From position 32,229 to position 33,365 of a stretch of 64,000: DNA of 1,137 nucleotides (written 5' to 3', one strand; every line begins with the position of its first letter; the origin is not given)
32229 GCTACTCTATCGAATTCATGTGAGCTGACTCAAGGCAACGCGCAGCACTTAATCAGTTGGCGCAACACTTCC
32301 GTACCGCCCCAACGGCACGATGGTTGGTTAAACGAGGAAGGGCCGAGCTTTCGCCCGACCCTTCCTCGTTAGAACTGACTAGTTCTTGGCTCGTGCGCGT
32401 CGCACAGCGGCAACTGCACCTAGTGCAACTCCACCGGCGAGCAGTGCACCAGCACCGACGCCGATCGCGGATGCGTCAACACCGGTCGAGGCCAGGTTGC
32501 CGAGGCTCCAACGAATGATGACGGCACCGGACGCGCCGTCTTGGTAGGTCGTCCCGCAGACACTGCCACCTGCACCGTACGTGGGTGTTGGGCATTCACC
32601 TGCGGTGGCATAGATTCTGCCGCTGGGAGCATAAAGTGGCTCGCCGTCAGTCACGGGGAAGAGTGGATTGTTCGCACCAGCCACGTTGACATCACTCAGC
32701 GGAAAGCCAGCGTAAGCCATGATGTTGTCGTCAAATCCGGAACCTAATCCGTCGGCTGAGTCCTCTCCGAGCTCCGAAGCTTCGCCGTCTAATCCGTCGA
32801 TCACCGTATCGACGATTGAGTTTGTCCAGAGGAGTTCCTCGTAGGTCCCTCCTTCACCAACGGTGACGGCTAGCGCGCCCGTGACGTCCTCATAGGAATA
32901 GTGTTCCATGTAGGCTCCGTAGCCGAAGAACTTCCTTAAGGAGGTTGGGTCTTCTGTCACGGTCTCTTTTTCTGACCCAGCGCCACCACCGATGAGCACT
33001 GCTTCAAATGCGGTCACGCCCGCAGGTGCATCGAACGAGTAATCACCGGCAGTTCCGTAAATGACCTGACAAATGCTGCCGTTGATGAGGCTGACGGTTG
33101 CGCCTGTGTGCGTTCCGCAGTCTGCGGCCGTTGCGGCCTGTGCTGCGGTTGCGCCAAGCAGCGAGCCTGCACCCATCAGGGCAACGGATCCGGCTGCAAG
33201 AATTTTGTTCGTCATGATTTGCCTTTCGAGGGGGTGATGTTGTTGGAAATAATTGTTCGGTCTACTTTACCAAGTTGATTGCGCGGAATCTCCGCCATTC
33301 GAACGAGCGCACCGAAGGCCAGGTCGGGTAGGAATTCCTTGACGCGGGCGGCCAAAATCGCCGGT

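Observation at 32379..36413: Tightly coupled operon: SRA-like/HNH endonuclease, secreted DUF1524 nuclease, orphan adenylating enzyme, wall-anchored glycine-rich surface protein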

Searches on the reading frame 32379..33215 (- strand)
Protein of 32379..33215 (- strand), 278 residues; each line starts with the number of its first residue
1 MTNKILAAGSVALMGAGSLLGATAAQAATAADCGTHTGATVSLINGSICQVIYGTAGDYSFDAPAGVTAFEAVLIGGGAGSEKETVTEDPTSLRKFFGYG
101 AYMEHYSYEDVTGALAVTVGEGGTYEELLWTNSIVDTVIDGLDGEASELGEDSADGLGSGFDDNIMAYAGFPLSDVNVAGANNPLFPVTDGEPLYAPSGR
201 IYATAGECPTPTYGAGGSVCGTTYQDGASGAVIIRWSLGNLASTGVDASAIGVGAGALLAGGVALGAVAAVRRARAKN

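Call 3: search_protein_families(library=pfam, proteins=[window:32379-33215:-], max_evalue=0.01)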
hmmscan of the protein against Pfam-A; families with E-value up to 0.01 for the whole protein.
window:32379-33215:- (278 aa): 0 families

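Call 4: search_protein_families(library=ncbifam, proteins=[window:32379-33215:-], max_evalue=0.01)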
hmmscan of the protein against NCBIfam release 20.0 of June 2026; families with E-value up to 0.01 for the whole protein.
window:32379-33215:- (278 aa): 0 families

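Call 11: search_protein_families(library=pfam, proteins=[window:32379-33215:-], max_evalue=10)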
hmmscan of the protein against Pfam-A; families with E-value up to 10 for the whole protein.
window:32379-33215:- (278 aa): 1 family
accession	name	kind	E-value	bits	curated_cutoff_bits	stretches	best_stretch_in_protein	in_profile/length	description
PF21722.4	Gly_rich_2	-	1.3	9.4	24.3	1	55-229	2-148/226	Glycine-rich domain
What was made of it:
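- On Gly_rich_2 (PF21722): 9.4 bits against 24.3, E=1.3 (call 11).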

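Call 22: find_homologous_proteins(query=A1, max_evalue=0.00001)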
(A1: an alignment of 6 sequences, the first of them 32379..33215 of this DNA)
Query A1 (6 sequences) (278 aa, profile of the alignment): 48 proteins with E <= 0.00001 among 8000 candidates.
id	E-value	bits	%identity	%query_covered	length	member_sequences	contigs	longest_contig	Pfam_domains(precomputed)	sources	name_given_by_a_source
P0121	1.3e-101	358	32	34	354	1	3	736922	PF21722.5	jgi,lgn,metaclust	metaclust:\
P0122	6.1e-93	330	35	99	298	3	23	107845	PF21722.5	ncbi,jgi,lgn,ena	jgi:hypothetical protein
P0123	4.3e-91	324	37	99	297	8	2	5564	PF21722.5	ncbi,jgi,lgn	jgi:hypothetical protein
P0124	1.7e-76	276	100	100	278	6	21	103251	-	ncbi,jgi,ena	jgi:hypothetical protein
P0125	1.1e-65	240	38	54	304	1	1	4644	PF21722.5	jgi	jgi:hypothetical protein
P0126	2.8e-59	219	79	100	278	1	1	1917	-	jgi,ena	jgi:hypothetical protein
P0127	1.3e-57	214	58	23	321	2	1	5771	PF21722.5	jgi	-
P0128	4.7e-55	205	74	99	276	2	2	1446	PF21722.5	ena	-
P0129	4.3e-51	192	66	100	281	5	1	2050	PF21722.5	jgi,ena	jgi:hypothetical protein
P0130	1.2e-49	188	65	100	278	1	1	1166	-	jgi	jgi:hypothetical protein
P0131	1.4e-49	187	64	100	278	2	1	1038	-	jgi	jgi:hypothetical protein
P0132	2.5e-49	187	66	100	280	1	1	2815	-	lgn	-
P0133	5.7e-49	185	66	100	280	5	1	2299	-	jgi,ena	-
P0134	6.1e-49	185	60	100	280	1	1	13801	PF21722.5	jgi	jgi:hypothetical protein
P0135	1.3e-48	184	64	100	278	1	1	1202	-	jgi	jgi:hypothetical protein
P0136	3.0e-48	183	64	100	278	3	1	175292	-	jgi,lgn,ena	jgi:hypothetical protein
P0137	1.2e-47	181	63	100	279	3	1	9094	PF21722.5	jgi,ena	-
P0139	3.7e-47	179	63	100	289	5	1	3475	PF21722.5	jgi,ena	-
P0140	4.2e-47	179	60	100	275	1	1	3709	PF21722.5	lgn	-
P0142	9.2e-46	175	61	100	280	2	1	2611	PF21722.5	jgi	jgi:hypothetical protein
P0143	1.0e-45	175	60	100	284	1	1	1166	PF21722.5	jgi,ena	-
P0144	2.0e-45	174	60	100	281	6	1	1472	PF21722.5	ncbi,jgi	jgi:hypothetical protein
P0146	2.5e-45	173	63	100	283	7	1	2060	PF21722.5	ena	-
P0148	1.3e-44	171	61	100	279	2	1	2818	PF21722.5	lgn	-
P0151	1.1e-41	161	40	99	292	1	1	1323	PF21722.5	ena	-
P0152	2.1e-38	151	40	99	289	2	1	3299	PF21722.5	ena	-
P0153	8.9e-36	142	62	24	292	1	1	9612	-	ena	-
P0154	1.3e-35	142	43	100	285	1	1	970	PF21722.5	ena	-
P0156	4.7e-34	136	60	27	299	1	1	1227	PF21722.5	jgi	jgi:hypothetical protein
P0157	1.8e-33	135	32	99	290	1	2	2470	PF21722.5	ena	-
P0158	8.2e-33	132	33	91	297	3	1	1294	PF21722.5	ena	-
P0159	2.4e-31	128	39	100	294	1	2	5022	PF21722.5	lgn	-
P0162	3.6e-30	124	33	91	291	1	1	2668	PF21722.5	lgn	-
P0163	2.0e-9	56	36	27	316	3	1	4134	PF21722.5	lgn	-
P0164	2.2e-8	52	50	9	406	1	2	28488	PF21722.5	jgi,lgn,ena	jgi:hypothetical protein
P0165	4.2e-7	48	38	9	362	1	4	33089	-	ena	-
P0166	9.1e-7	47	33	19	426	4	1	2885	PF21722.5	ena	-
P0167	4.7e-6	44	50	10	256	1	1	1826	PF21722.5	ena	-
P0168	9.0e-6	44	-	-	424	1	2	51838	PF21722.5,PF07963.18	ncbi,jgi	ncbi:MAG: hypothetical protein RJB24_490 [Candidatus Parcubacteria bacterium]|jgi:prepilin-type N-te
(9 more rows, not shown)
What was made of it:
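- On Gly_rich_2 (PF21722): A profile of the family retrieves the window protein at 1.7e-76 (call 22).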

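Call 30: predict_structure(alignment_id=A3)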
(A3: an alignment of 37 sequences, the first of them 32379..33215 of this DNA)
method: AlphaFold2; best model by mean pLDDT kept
length: 278 residues; sequences in the alignment: 37
mean_pLDDT: 83.0   pTM: 0.76
mean pLDDT of the five models: 83.0, 81.6, 80.6, 79.1, 78.7
residues with pLDDT >= 90: 172; 70-90: 41; 50-70: 21; < 50: 44
segments of 3 or more residues with pLDDT < 50: 1-17, 245-266
pLDDT, mean of each block of 10 residues (from residue 1): 43 47 69 95 95 98 92 98 90 93 97 96 93 80 95 93 88 96 95 96 94 97 96 92 49 43 47 51
secondary structure, 60 per line:
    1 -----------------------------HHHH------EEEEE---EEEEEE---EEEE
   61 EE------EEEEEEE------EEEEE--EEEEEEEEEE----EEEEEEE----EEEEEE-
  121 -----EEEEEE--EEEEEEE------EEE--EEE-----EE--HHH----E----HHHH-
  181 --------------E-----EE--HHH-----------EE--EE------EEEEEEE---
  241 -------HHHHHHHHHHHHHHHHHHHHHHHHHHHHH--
elements in order: H30-33 E40-44 E48-53 E57-62 E69-75 E82-86 E89-98 E103-109 E114-119 E126-131 E134-140 E147-149 E152-154 H176-179 E231-237 H248-276

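Call 34: fold_search(model_id=the predicted structure, library=pdb)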
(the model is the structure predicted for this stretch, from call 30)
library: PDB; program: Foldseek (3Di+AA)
matches with E <= 10: 468; with E <= 0.001: 2
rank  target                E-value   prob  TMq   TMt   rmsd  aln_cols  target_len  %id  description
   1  7ypx_A                2.5e-05  1.00  0.39  0.42   8.7       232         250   18  Cyanophage Pam3 fiber (released 2022-11-09)
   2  9d93_Qb               7.4e-04  0.99  0.31  0.36  10.5       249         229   12  Mycobacteriophage Bxb1 tail tip - Composite map and model (released 2024-09-25)
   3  9d93_Pa               2.2e-03  1.00  0.32  0.17   8.6       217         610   10  Mycobacteriophage Bxb1 tail tip - Composite map and model (released 2024-09-25)
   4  9d93_Qa               3.0e-03  0.99  0.33  0.38   9.1       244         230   14  Mycobacteriophage Bxb1 tail tip - Composite map and model (released 2024-09-25)
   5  7cg1_MODEL_1_A        1.2e-01  0.05  0.09  0.14  18.0       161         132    7  Solution structure of the sensor domain of the anti-sigma factor RsgI4 in Pseudobacteroides cellulosolvens (released 2021-06-30)
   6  9vbx_A                1.5e-01  0.02  0.09  0.10  19.1       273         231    6  Lectin FRIL from Lablab purpureus complexed to Lewis X tetrasaccharide (released 2026-03-18)
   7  2gn3_A                1.5e-01  0.02  0.09  0.10  19.4       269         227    6  Metal-free (apo-PAL) in complex with alpha-D-Met-Man (released 2006-07-25)
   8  4b4q_B                2.2e-01  0.06  0.10  0.17  18.9       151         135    9  Crystal Structure of the lectin domain of F18 fimbrial adhesin FedF in complex with blood group A type 1 hexasaccharid (released 2012-08-15)
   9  1c5h                  2.2e-01  0.05  0.12  0.16  19.0       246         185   10  HYDROGEN BONDING AND CATALYSIS: AN UNEXPECTED EXPLANATION FOR HOW A SINGLE AMINO ACID SUBSTITUTION CAN CHANGE THE PH OPT (released 2000-05-12)
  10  3exu_B                2.4e-01  0.05  0.12  0.17  18.8       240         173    8  A glycoside hydrolase family 11 xylanase with an extended thumb region (released 2009-08-25)
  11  2gmp_A                2.4e-01  0.02  0.09  0.10  19.4       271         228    6  Metal-free (apo) P. angolensis seed lectin in complex with GlcNAC-beta(1-2)Man (released 2006-07-25)
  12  2gme_A                2.8e-01  0.02  0.09  0.10  19.4       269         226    6  Metal-free (apo) P. angolensis seed lectin (released 2006-07-25)
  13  1q8o_A                2.9e-01  0.01  0.09  0.09  18.2       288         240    5  Pterocartpus angolensis lectin PAL in complex with the dimmanoside Man(alpha1-2)Man (released 2004-02-10)
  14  4w6y_A                3.1e-01  0.06  0.09  0.16  16.4       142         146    9  Co-complex structure of the lectin domain of F18 fimbrial adhesin FedF with inhibitory nanobody NbFedF9 (released 2014-12-17)
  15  1hv0                  3.1e-01  0.04  0.12  0.16  18.9       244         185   10  DISSECTING ELECTROSTATIC INTERACTIONS AND THE PH-DEPENDENT ACTIVITY OF A FAMILY 11 GLYCOSIDASE (released 2001-09-14)
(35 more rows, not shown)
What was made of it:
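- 32379..33215 (-): Secreted, LASTG-anchored Gly_rich_2-type protein. It is the extracellular member of the pair. This copy belongs to a divergent allele group with several family glycines lost. The AF2 model (pLDDT 83) matches the cyanophage Pam3 fibre 7ypx (E 2.5e-5) and Bxb1 tail-tip chains (calls 30, 34).
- On Gly_rich_2 (PF21722): The fold matches phage fibres (call 34).
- The model matches phage fibres (call 34).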

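Call 41: search_protein_families(library=padloc, proteins=[window:32379-33215:-], max_evalue=0.001)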
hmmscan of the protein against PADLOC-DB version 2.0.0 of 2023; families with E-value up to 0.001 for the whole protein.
window:32379-33215:- (278 aa): 0 families

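Call 43: find_encoding_contigs(protein=P0164, flank=5000, max_places=1)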
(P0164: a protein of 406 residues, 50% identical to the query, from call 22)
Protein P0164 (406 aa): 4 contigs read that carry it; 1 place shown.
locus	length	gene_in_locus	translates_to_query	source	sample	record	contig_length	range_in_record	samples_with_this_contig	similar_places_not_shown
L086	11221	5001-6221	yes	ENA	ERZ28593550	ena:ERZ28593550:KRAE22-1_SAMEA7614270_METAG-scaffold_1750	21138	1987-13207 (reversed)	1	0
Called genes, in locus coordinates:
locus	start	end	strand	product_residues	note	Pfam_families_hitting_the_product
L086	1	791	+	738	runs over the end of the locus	-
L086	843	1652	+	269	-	PF13884:Peptidase_S74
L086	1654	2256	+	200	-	-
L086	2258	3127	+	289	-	-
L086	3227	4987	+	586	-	PF21722:Gly_rich_2, PF07691:PA14, PF10528:GLEYA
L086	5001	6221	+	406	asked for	PF21722:Gly_rich_2 (weak)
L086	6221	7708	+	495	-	-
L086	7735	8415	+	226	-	-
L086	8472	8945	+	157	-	-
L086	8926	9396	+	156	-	PF00959:Phage_lysozyme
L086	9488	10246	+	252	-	PF00580:UvrD-helicase (faint), PF02562:PhoH, PF13604:AAA_30 (faint), PF13245:AAA_19 (weak), PF13401:AAA_22 (faint)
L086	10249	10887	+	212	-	-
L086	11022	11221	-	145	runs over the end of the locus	PF00210:Ferritin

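Call 44: find_encoding_contigs(protein=P0165, flank=5000, max_places=1)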
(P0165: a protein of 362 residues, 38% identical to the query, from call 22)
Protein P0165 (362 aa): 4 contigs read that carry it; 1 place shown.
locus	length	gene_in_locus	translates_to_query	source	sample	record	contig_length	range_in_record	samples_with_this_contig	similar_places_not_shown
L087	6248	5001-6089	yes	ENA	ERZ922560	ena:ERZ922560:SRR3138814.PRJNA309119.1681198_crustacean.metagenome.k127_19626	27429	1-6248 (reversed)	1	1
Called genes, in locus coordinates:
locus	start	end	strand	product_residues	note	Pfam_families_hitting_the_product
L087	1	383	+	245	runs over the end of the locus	PF20106:DUF6496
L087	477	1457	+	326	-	-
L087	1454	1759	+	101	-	-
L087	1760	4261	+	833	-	-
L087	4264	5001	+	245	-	-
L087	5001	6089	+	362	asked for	-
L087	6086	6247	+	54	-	?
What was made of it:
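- Closest known: Phage tail-fibre or tail-tip Gly_rich_2 proteins. Same: Distant sequence relatives lie in phage tail modules (calls 43, 44).
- Distant Gly_rich_2 proteins sit in phage tail modules without a ligase (calls 43, 44).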

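Call 45: find_encoding_contigs(protein=P0168, flank=5000, max_places=1)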
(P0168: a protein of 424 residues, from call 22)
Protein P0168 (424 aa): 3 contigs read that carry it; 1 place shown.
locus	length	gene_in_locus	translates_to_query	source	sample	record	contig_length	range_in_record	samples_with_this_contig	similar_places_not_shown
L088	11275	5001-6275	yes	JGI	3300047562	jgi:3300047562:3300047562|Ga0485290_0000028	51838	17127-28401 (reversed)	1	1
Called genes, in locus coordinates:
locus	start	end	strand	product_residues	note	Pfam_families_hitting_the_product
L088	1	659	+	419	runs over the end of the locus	PF11104:PilM_2 (faint), PF02491:SHS2_FTSA, PF06723:MreB_Mbl, PF14450:FtsA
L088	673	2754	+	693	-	-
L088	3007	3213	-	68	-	-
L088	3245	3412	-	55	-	PF12762:DDE_Tnp_IS1595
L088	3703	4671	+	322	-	PF13936:HTH_38, PF00665:rve (weak)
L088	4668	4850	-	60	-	-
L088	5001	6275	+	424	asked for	PF07963:N_methyl (faint), PF21722:Gly_rich_2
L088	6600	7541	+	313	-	PF08032:SpoU_sub_bind, PF00588:SpoU_methylase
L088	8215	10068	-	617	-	PF06480:FtsH_ext (weak), PF05496:RuvB_N (faint), PF13191:AAA_16 (faint), PF00004:AAA, PF20720:nSTAND3 (weak), PF17862:AAA_lid_3, PF01434:Peptidase_M41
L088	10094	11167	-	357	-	PF00575:S1 (weak), PF23459:S1_RRP5 (faint), PF21710:Spt6_S1 (faint), PF00575:S1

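Call 64: find_encoding_contigs(protein=P0122, flank=4000, max_places=3)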
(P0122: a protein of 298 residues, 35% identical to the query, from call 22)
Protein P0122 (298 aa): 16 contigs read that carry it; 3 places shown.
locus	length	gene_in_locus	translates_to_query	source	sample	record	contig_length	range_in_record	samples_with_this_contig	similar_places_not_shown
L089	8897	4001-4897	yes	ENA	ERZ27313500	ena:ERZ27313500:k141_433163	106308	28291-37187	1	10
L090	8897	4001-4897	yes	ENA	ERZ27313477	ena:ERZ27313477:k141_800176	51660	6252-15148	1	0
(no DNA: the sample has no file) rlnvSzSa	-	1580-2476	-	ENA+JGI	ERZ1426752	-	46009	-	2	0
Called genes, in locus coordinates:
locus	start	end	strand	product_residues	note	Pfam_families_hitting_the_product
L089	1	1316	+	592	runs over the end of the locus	PF03235:GmrSD_N, PF07510:GmrSD_C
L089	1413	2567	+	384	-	-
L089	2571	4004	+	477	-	PF00501:AMP-binding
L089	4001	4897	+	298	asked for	PF21722:Gly_rich_2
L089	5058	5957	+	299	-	PF21722:Gly_rich_2 (weak)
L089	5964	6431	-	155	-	PF00293:NUDIX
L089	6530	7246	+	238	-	-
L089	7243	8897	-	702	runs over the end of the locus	PF00270:DEAD (faint), PF00176:SNF2-rel_dom, PF04851:ResIII (weak), PF00271:Helicase_C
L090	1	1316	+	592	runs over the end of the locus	PF03235:GmrSD_N, PF07510:GmrSD_C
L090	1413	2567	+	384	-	-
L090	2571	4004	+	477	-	PF00501:AMP-binding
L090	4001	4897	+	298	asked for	PF21722:Gly_rich_2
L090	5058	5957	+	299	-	PF21722:Gly_rich_2 (weak)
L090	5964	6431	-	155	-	PF00293:NUDIX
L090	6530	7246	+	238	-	-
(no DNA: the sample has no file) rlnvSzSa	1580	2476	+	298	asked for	PF21722:Gly_rich_2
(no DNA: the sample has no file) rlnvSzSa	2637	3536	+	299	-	PF21722:Gly_rich_2 (weak)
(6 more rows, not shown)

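Call 65: find_encoding_contigs(protein=P0136, flank=4000, max_places=2)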
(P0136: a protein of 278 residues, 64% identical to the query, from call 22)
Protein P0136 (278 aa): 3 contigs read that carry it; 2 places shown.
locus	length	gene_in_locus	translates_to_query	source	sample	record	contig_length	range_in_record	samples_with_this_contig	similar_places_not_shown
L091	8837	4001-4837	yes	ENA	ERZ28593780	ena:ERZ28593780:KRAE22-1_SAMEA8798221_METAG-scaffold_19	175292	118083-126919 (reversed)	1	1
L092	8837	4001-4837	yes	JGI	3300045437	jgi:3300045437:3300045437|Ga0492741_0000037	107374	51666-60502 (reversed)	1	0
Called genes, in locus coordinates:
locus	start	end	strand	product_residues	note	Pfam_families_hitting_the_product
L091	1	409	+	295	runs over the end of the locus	PF13391:HNH_2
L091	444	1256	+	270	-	PF07510:GmrSD_C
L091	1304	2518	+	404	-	-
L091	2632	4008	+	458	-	PF00501:AMP-binding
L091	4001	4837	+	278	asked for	-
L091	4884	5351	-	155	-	PF00293:NUDIX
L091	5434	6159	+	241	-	-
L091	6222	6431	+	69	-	-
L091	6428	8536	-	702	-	PF00176:SNF2-rel_dom, PF04851:ResIII (weak), PF00271:Helicase_C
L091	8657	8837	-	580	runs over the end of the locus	PF09972:DUF2207, PF20990:DUF2207_C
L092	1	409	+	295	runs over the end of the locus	PF13391:HNH_2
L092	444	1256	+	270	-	PF07510:GmrSD_C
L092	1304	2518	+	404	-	-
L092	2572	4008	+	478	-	PF00501:AMP-binding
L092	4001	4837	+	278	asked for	-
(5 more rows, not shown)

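Call 66: find_encoding_contigs(protein=P0153, flank=4000, max_places=2)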
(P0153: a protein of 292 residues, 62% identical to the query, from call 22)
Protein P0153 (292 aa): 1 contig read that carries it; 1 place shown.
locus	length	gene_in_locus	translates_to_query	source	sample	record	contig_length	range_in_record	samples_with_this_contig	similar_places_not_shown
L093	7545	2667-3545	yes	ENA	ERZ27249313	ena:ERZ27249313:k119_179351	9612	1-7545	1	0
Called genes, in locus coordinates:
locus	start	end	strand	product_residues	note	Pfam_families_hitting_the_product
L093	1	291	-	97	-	?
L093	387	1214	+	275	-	PF07510:GmrSD_C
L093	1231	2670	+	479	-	PF00501:AMP-binding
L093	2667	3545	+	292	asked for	-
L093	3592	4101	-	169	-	PF00293:NUDIX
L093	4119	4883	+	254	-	-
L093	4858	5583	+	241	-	-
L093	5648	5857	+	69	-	-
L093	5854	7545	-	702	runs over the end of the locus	PF00176:SNF2-rel_dom, PF04851:ResIII (weak), PF00271:Helicase_C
